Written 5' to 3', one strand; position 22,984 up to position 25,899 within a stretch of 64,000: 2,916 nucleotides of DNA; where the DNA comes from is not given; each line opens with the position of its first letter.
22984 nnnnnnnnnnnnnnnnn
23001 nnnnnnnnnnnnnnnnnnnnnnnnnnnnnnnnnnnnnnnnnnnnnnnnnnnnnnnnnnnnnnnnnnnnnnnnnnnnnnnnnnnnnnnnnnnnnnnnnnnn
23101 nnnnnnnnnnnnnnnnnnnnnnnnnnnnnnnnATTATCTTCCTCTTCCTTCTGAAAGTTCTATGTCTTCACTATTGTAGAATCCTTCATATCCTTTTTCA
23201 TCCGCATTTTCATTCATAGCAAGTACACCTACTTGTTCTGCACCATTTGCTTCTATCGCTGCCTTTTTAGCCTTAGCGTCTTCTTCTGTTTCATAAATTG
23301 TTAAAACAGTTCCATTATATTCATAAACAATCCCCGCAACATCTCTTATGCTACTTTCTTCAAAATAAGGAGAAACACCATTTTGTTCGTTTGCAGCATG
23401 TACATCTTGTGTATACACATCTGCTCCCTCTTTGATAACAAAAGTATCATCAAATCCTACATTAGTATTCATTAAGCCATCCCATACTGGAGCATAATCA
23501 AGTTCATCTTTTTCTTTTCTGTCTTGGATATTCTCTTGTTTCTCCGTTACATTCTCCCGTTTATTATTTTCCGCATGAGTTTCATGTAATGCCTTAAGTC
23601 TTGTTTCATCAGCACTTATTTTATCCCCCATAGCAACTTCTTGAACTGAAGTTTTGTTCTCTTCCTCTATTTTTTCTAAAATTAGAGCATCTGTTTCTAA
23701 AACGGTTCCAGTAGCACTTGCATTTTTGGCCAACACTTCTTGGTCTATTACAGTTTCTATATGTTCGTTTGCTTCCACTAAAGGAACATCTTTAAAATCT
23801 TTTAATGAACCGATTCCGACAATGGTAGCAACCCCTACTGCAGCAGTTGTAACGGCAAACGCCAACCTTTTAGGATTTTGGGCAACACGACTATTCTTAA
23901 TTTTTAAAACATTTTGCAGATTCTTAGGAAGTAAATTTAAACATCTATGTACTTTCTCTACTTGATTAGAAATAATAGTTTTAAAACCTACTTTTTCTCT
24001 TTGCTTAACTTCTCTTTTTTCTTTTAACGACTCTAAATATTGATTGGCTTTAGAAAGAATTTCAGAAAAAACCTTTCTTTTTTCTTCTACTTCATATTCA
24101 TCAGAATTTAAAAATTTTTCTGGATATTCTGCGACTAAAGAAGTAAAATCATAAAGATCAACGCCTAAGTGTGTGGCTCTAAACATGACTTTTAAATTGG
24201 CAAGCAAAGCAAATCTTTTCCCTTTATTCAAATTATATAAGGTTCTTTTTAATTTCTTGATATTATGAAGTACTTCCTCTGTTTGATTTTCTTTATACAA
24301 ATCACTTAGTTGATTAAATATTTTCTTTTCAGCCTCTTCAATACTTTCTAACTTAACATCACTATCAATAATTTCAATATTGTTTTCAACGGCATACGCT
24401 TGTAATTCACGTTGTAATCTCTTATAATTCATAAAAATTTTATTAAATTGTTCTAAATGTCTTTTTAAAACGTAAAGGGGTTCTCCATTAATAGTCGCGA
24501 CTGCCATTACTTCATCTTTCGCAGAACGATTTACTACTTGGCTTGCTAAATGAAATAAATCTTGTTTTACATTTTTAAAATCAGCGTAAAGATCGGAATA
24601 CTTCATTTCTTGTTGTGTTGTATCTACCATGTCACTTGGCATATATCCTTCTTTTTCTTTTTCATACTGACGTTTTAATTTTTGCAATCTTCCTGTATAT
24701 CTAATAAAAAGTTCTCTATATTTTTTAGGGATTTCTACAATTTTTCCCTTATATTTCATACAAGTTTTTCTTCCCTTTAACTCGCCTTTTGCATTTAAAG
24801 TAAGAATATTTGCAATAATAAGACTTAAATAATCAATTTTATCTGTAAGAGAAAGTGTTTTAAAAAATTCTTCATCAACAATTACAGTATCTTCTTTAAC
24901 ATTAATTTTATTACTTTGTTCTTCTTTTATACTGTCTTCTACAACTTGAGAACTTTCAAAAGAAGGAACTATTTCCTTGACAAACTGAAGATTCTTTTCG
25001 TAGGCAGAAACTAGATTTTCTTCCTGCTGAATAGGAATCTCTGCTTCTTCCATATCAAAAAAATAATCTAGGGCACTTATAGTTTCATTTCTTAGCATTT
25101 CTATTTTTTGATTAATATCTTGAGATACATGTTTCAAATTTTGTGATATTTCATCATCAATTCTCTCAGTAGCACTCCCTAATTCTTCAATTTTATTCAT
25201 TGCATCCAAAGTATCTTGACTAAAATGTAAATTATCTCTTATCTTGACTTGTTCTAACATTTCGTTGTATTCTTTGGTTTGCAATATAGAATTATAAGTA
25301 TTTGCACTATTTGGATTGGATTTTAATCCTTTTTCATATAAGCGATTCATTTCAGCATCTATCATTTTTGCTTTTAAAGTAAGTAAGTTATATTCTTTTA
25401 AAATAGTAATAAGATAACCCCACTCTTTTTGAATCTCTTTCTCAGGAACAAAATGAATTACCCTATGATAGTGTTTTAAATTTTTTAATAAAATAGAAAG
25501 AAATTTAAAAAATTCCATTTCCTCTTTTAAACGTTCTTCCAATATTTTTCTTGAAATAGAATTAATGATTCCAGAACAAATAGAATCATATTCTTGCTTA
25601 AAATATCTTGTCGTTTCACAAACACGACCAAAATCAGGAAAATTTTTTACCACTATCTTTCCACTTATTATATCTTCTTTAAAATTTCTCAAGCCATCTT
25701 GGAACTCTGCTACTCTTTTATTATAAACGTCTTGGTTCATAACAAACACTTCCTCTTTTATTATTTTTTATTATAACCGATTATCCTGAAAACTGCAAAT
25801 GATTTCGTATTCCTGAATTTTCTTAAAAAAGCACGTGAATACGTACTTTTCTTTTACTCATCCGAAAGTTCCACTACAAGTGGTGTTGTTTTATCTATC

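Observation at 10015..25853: About 16 kb block including a complete capsule/EPS locus inserted between the two class-B PBP genes of the dcw cluster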

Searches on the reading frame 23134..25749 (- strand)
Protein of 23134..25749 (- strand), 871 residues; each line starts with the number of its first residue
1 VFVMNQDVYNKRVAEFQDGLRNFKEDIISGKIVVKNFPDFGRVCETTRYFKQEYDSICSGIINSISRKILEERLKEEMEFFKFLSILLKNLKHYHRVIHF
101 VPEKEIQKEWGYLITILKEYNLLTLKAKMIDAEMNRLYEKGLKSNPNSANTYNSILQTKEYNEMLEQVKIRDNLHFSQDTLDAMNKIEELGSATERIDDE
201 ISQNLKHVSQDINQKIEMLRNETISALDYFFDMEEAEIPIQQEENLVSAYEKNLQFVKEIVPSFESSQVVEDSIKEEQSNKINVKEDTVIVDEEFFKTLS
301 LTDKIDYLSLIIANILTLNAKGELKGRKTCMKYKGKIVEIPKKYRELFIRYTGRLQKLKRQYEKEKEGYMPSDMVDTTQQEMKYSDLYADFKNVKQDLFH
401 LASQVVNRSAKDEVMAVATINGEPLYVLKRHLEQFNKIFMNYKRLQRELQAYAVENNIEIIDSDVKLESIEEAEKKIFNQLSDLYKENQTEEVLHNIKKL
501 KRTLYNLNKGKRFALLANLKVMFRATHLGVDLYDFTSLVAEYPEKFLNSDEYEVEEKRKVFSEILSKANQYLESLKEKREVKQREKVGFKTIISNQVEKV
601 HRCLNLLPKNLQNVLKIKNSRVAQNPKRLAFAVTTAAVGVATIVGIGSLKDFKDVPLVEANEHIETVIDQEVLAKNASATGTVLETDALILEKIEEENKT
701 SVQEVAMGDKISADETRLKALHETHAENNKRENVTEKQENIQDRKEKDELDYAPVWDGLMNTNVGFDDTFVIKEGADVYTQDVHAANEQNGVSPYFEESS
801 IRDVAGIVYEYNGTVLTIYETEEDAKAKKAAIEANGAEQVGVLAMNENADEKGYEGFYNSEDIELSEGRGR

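Call 4: search_protein_families(library=pfam, proteins=[window:23134-25749:-])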
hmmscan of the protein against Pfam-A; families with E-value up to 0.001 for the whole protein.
window:23134-25749:- (871 aa): 0 families

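Call 5: search_protein_families(library=ncbifam, proteins=[window:23134-25749:-])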
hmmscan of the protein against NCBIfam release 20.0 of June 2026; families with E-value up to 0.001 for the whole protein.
window:23134-25749:- (871 aa): 0 families

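Call 10: search_protein_families(library=pfam, proteins=[window:23134-25749:-], max_evalue=0.1)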
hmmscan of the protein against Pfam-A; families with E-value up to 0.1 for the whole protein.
window:23134-25749:- (871 aa): 1 family
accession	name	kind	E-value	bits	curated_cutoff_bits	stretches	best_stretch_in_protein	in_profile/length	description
PF12631.12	MnmE_helical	-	0.004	17.7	40.1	1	202-497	20-206/211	MnmE helical domain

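Call 33: find_homologous_proteins(query=window:23134-25749:-)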
Query window:23134-25749:- (871 aa): 3 proteins with E <= 0.001 among 8000 candidates.
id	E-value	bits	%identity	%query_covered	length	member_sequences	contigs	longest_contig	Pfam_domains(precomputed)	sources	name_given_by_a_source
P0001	0.0e+0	1751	94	100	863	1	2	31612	-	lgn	-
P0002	0.0e+0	1682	90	100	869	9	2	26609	-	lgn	-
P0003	4.6e-106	374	34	100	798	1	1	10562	-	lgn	-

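Call 35: search_solved_structures(query=window:23134-25749:-, max_evalue=1)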
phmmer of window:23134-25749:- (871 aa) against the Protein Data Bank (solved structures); distinct sequences matched with E-value up to 1: 4.
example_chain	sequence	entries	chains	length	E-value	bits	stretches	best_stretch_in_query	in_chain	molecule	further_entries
8h2j_A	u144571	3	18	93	0.12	14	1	168-207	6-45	p26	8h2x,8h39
8ixz_A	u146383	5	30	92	0.12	14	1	169-207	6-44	p26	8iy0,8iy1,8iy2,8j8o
7xno_B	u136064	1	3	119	0.15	13.8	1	387-475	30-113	Sakacin-A immunity factor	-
7xtg_B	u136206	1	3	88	0.23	13.1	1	426-475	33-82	Sakacin-A immunity factor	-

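Call 38: find_encoding_contigs(protein=P0002, flank=10000, max_places=3)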
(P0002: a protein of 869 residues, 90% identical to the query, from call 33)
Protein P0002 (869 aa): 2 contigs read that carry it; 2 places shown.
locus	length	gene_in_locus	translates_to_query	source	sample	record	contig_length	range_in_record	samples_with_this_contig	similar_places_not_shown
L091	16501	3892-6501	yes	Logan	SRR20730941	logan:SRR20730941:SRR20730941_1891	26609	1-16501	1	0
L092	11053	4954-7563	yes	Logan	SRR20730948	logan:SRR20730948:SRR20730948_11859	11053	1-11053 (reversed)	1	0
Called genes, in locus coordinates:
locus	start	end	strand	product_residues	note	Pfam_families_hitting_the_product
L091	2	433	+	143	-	?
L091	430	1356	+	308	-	PF01795:Methyltransf_5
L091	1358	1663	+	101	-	PF04977:DivIC (weak)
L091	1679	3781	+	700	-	PF03717:PBP_dimer, PF00905:Transpeptidase, PF03793:PASTA (faint)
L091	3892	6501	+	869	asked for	-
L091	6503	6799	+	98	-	-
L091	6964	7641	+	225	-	PF02397:Bac_transf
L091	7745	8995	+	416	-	PF00534:Glycos_transf_1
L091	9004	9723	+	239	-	PF10111:Glyco_tranf_2_2, PF13641:Glyco_tranf_2_3, PF00535:Glycos_transf_2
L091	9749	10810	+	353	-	PF14897:EpsG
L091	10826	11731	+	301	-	PF04765:TOD1_MUCI70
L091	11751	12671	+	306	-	PF14305:ATPgrasp_TupA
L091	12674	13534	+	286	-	-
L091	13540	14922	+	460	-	PF01943:Polysacc_synt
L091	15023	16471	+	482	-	PF03816:LytR_cpsA_psr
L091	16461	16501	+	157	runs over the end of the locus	PF04892:VanZ-LLP1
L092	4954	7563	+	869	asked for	-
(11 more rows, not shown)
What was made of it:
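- A sister taxon, L091, has the same layout plus an extra ATP-grasp gene (call 38).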

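Call 39: find_encoding_contigs(protein=P0003, flank=10000, max_places=3)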
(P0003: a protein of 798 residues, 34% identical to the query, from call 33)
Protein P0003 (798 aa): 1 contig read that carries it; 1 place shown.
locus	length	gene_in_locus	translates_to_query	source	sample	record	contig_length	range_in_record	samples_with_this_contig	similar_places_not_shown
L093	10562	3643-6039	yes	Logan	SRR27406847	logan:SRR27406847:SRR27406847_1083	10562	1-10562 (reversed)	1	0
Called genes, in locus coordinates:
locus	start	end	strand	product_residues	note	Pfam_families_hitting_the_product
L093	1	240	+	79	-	?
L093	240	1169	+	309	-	PF01795:Methyltransf_5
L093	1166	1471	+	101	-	-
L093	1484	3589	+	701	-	PF03717:PBP_dimer, PF00905:Transpeptidase, PF03793:PASTA (faint)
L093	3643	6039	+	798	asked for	-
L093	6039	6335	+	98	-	PF06949:DUF1292 (weak)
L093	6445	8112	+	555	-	PF03717:PBP_dimer, PF00905:Transpeptidase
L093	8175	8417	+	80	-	-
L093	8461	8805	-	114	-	-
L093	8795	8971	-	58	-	PF12728:HTH_17 (weak)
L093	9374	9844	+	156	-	PF03692:CxxCxxCC (weak)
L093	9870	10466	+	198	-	-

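Call 44: search_protein_representatives(protein=window:23134-25749:-)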
Query: 871 residues. Proteins with E-value up to 0.001 (for the whole library): 98; up to 1e-10: 46; up to 1e-30: 17. The best 98 are listed.
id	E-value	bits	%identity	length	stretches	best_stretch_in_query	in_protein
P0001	0.0e+00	1751.0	95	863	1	4-871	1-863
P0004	2.7e-109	383.4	38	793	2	271-868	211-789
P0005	2.2e-107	377.0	38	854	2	276-870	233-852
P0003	1.5e-106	374.3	37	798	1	4-871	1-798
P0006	2.6e-97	343.7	35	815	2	264-865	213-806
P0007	2.8e-92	327.1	36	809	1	4-865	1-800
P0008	1.2e-89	318.3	36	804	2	255-871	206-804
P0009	1.9e-87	311.1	34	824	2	287-865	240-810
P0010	3.2e-87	310.3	34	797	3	258-669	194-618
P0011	2.9e-83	297.2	33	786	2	279-862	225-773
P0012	2.7e-78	280.8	35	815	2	272-864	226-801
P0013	4.9e-77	276.6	32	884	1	4-867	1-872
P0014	5.1e-76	273.3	31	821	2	246-865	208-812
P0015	2.5e-60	221.4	29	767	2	203-867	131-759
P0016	2.8e-35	138.6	35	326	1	522-865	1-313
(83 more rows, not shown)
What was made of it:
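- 23134..25749 (-): u871: a lineage-specific protein predicted to span the membrane once. It has a helical cytoplasmic N-terminal part (about 1-600), one TM helix (about 626-649), a disordered linker and a folded C-terminal domain (762-868). It is a conserved resident of the cluster, not part of the island. About 98 cluster representatives among 1.84 billion proteins (call 44).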

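Call 63: predict_structure(alignment_id=A2)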
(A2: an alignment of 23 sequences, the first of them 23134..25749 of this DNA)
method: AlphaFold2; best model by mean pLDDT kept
length: 871 residues; sequences in the alignment: 23
mean_pLDDT: 70.2   pTM: 0.42
mean pLDDT of the five models: 70.2, 70.1, 63.6, 63.4, 62.3
residues with pLDDT >= 90: 90; 70-90: 463; 50-70: 126; < 50: 192
segments of 3 or more residues with pLDDT < 50: 1-3, 200-207, 233-246, 261-283, 583-589, 613-623, 639-642, 647-649, 651-761, 869-871
pLDDT, mean of each block of 10 residues (from residue 1): 68 91 91 88 92 91 87 87 91 82 86 92 87 81 60 67 80 84 88 69 49 71 63 40 49 57 40 37 58 82 86 85 77 72 81 82 72 63 87 86 69 74 78 88 90 82 64 82 82 85 82 85 79 85 86 86 87 70 45 78 76 40 48 54 47 34 30 32 31 35 28 39 36 28 27 27 77 89 87 85 91 86 85 82 86 82 71 29
secondary structure, 60 per line:
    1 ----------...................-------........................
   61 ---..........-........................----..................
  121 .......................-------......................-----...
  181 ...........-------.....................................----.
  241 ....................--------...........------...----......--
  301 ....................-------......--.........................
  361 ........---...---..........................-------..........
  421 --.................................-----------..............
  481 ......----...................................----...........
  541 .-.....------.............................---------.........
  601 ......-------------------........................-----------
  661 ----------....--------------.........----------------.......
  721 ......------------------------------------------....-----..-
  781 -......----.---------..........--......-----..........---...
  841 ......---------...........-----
elements in order (helices of 4 or more, strands of 3 or more residues): H11-29 H37-60 H64-73 H75-98 H103-143 H151-172 H178-191 H199-235 H240-260 H269-279 H293-298 H301-320 E328-333 E336-341 H342-368 H378-403 E414-420 E423-428 H429-455 H467-486 H491-525 H530-541 H543-547 H554-582 H592-606 H626-649 H671-674 H689-697 H714-726 E769-772 H782-787 E802-811 E814-819 H825-834 E838-846 E856-859 E863-866

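Call 70: fold_search(model_id=the predicted structure, library=pdb)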
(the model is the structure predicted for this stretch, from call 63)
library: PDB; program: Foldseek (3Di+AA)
matches with E <= 10: 125; with E <= 0.001: 0
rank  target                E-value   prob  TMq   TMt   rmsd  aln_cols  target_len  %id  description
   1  6bfi_B                2.7e-02  0.23  0.08  0.08  35.7       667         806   12  Vinculin homolog in a sponge (phylum Porifera) reveals vertebrate-like cell adhesions involved in early multicellular  (released 2018-06-13)
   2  6zbd_A                3.7e-01  0.07  0.07  0.09  35.7       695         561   13  Merozoite surface protein 1 (MSP-1) from Plasmodium falciparum, alternative conformation 2 (released 2021-05-19)
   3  4h8s_C                4.2e-01  0.38  0.09  0.18  33.0       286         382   12  Crystal structure of human APPL2BARPH domain (released 2012-10-17)
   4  6zbf_A                4.9e-01  0.06  0.07  0.09  35.7       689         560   14  Merozoite surface protein 1 (MSP-1) from Plasmodium falciparum, alternative conformation 3 (released 2021-05-19)
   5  6tvo_A                5.3e-01  0.05  0.07  0.07  29.5       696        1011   13  Human CRM1-RanGTP in complex with Leptomycin B (released 2020-07-08)
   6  7wb4_b                5.6e-01  0.08  0.08  0.11  33.0       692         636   11  Cryo-EM structure of the NR subunit from X. laevis NPC (released 2022-03-02)
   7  1tr2_B                5.9e-01  0.10  0.09  0.08  34.7       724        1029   13  Crystal structure of human full-length vinculin (residues 1-1066) (released 2005-11-15)
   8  7z8k_e                7.1e-01  0.04  0.07  0.07  42.7       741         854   10  Cytoplasmic dynein (A1) bound to BICDR1 (released 2022-07-27)
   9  2q13                  8.6e-01  0.20  0.07  0.15  27.4       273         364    9  Crystal structure of BAR-PH domain of APPL1 (released 2007-08-14)
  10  2q12                  9.0e-01  0.28  0.08  0.23  27.3       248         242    9  Crystal Structure of BAR domain of APPL1 (released 2007-08-14)
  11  9g2s_B                9.0e-01  0.23  0.10  0.15  19.2       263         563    6  Cryo-EM structure of IrtAB 2xEQ, Q249R_IrtB mutant in LMNG (released 2024-12-18)
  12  9o9d_A                1.1e+00  0.28  0.11  0.15  25.6       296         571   12  Transporter associated with antigen processing (TAP) EQ mutant bound to the viral protein bUL49.5 in the outward-facin (released 2025-09-10)
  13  8wag_A                1.1e+00  0.18  0.07  0.21  20.0       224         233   11  Crystal structure of the C-terminal fragment (residues 716-982) of Arabidopsis thaliana CHUP1 (released 2024-01-17)
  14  7ph3_A                1.3e+00  0.16  0.09  0.12  19.4       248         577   11  AMP-PNP bound nanodisc reconstituted MsbA with nanobodies, spin-labeled at position A60C (released 2022-08-24)
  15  9b62_A                1.3e+00  0.04  0.08  0.07  29.2       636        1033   12  Human RANBP2/RAN(GTP)/RANGAP1-SUMO1/UBC9/CRM1/RAN(GTP) - composite map and model (released 2024-10-16)
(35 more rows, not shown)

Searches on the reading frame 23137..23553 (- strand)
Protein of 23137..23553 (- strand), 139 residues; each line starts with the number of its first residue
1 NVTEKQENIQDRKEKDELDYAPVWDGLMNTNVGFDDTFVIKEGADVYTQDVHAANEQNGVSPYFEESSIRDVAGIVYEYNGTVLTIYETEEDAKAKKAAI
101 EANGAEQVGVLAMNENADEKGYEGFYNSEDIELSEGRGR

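Call 81: predict_structure(alignment_id=A3)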
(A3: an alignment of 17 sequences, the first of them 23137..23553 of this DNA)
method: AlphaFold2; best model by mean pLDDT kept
length: 139 residues; sequences in the alignment: 17
mean_pLDDT: 83.4   pTM: 0.72
mean pLDDT of the five models: 83.4, 82.9, 82.8, 81.5, 81.3
residues with pLDDT >= 90: 94; 70-90: 9; 50-70: 16; < 50: 20
segments of 3 or more residues with pLDDT < 50: 14-16, 19-21, 23-28
pLDDT, mean of each block of 10 residues (from residue 1): 49 50 48 93 97 97 95 97 97 96 97 83 95 73
secondary structure, 60 per line:
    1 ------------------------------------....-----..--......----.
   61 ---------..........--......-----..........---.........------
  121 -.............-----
elements in order: E37-40 H50-55 E70-79 E82-87 H93-102 E106-114 E122-127 E131-134

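Call 84: fold_search(model_id=the predicted structure, library=pdb)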
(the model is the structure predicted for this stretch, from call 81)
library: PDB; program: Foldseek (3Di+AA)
matches with E <= 10: 158; with E <= 0.001: 0
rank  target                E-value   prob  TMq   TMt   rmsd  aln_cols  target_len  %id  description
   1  2owl_A                7.9e-01  0.09  0.22  0.12  11.2       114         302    9  Crystal structure of E. coli RdgC (released 2007-03-20)
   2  3jto_C                7.9e-01  0.07  0.16  0.21  12.7       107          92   11  Crystal structure of the c-terminal domain of YpbH (released 2009-09-29)
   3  1zuk_A                1.2e+00  0.41  0.31  0.57   5.6       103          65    9  Yeast BBC1 Sh3 domain complexed with a peptide from Las17 (released 2006-08-15)
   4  9k31_A                1.5e+00  0.08  0.18  0.05   9.0        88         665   14  Cryo-EM structure of the YnpsCas9-guide RNA-target DNA complex (released 2026-02-04)
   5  1ue9_MODEL_1_A        1.7e+00  0.30  0.32  0.49   5.4       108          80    7  Solution structure of the fourth SH3 domain of human intersectin 2 (KIAA1256) (released 2003-11-09)
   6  9n9y_B                1.7e+00  0.04  0.16  0.09  10.4        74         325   12  Crystal structure of truncated USP1:UAF1 in complex with compound 18 (released 2025-05-14)
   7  8c61_A                1.8e+00  0.51  0.30  0.14   3.2        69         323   10  Structure of USP54 in complex with Lys63-linked diUbiquitin-PA (released 2024-07-31)
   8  3jtp_B                2.1e+00  0.03  0.14  0.18  12.7       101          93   11  crystal structure of the C-terminal domain of MecA (released 2009-09-29)
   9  2eko_MODEL_1_A        2.2e+00  0.09  0.26  0.35   6.1       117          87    5  Solution structure of RUH-073, a Pseudo Chromo Domain from Human cDNA (released 2007-09-25)
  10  8cd6                  2.2e+00  0.02  0.16  0.16  14.5       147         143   10  structure of HEX-1 (cyto V2) from N. crassa grown in living insect cells, diffracted at 100K and resolved using CrystFEL (released 2024-02-21)
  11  8gme_B                2.2e+00  0.02  0.16  0.11  14.4       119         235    8  Crystal structure of the gp32-Dda-dT17 complex (released 2023-06-28)
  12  6k81_A                2.3e+00  0.11  0.23  0.16   7.9        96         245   11  Crystal structure of human VASH1-SVBP complex (released 2020-02-19)
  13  2rqw_MODEL_1_A        2.4e+00  0.21  0.30  0.38   4.7       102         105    8  Solution structure of Bem1p SH3CI domain complexed with Ste20p-PRR peptide (released 2010-04-21)
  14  8c61_J                2.6e+00  0.30  0.31  0.14   5.5        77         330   10  Structure of USP54 in complex with Lys63-linked diUbiquitin-PA (released 2024-07-31)
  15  4epc                  2.6e+00  0.28  0.31  0.29   6.8        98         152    6  Crystal structure of Autolysin repeat domains from Staphylococcus epidermidis (released 2012-06-06)
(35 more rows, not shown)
